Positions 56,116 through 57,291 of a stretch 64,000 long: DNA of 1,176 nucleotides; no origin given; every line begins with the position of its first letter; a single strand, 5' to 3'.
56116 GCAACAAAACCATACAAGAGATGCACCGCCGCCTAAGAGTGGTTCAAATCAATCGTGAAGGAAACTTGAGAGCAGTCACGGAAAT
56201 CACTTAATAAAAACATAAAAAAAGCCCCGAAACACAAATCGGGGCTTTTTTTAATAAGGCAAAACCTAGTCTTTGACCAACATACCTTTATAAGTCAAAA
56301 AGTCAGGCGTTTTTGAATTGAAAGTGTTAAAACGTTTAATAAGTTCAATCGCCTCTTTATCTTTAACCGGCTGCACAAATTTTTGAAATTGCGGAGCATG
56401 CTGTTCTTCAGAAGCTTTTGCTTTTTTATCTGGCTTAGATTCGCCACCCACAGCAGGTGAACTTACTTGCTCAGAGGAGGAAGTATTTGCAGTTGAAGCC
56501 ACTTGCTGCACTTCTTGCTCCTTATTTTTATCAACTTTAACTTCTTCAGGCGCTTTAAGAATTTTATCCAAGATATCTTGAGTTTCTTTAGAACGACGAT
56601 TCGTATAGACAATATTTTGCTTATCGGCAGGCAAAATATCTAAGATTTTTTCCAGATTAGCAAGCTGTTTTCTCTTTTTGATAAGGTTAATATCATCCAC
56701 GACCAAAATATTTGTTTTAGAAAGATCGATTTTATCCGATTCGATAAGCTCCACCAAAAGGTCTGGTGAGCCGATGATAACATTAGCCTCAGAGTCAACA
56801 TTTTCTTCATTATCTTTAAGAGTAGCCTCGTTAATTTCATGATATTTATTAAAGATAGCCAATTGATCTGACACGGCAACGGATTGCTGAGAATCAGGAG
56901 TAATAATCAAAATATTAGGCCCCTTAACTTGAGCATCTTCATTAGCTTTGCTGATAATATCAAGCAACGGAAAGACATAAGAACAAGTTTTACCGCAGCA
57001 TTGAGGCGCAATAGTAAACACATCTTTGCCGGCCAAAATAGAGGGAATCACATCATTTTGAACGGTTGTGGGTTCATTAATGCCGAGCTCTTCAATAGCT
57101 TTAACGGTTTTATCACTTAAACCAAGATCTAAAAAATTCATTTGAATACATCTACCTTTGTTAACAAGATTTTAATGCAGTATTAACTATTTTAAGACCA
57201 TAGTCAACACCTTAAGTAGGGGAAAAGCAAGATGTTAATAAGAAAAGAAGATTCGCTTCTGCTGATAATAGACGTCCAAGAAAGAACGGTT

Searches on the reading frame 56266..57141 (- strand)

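Call 7: search_protein_families(library=pfam, proteins=[window:56266-57141:-], max_evalue=0.01)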
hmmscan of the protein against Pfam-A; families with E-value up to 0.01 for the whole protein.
window:56266-57141:- (291 aa): 1 family
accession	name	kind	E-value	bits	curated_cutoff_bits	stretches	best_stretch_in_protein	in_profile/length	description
PF00270.35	DEAD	-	3.7e-17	63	26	1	25-180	1-157/167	DEAD/DEAH box helicase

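Call 78: search_protein_families(library=ncbifam, proteins=[window:56266-57141:-], max_evalue=0.01)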
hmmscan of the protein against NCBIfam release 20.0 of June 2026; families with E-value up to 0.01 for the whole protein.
window:56266-57141:- (291 aa): 13 families
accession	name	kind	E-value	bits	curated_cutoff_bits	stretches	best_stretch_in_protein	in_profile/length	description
NF007882.0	PRK10590.1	equivalog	3.7e-28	98.7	743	1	1-208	1-215/456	ATP-dependent RNA helicase RhlE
NF053710.1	RNA_heli_RhlE2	exception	6.5e-28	97.5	925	1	1-204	1-215/635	RNA helicase RhlE2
NF053631.1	RNA_helic_CshA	equivalog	6e-25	88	646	1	3-214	1-212/434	degradosome RNA helicase CshA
NF008642.0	PRK11634.1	equivalog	2.2e-24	85.8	989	1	2-205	7-212/628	DEAD/DEAH family ATP-dependent RNA helicase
NF053636.1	DDHlcsCsdAPsy1082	equivalog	3.6e-23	81.9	890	1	2-205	4-212/512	DEAD/DEAH box helicase CsdA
NF008394.0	PRK11192.1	equivalog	9.2e-22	77.5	507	1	1-215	3-225/441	ATP-dependent RNA helicase SrmB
NF008744.0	PRK11776.1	equivalog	1.5e-20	73.2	524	1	2-215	5-221/460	ATP-dependent RNA helicase DbpA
NF053711.1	RNA_heli_RhlE1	exception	3.7e-18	65.5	750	1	1-205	1-211/434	RNA helicase RhlE1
NF002340.1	PRK01297.1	equivalog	8.6e-12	44.5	564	1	2-207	2-218/372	ATP-dependent RNA helicase RhlB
NF003419.0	PRK04837.1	equivalog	1.1e-11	44.2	588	1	2-208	10-226/424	ATP-dependent RNA helicase RhlB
TIGR03817.1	DECH_helic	hypoth_equivalog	0.0012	17.2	874.1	1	11-129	24-140/742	helicase/secretion neighborhood putative DEAH-box helicase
TIGR04121.1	DEXH_lig_assoc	equivalog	0.0013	16.6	850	0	24-82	14-70/804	ligase-associated DNA damage response DEXH box helicase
NF003390.0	PRK04537.1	equivalog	0.0023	17.1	732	0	2-150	10-167/572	ATP-dependent RNA helicase RhlB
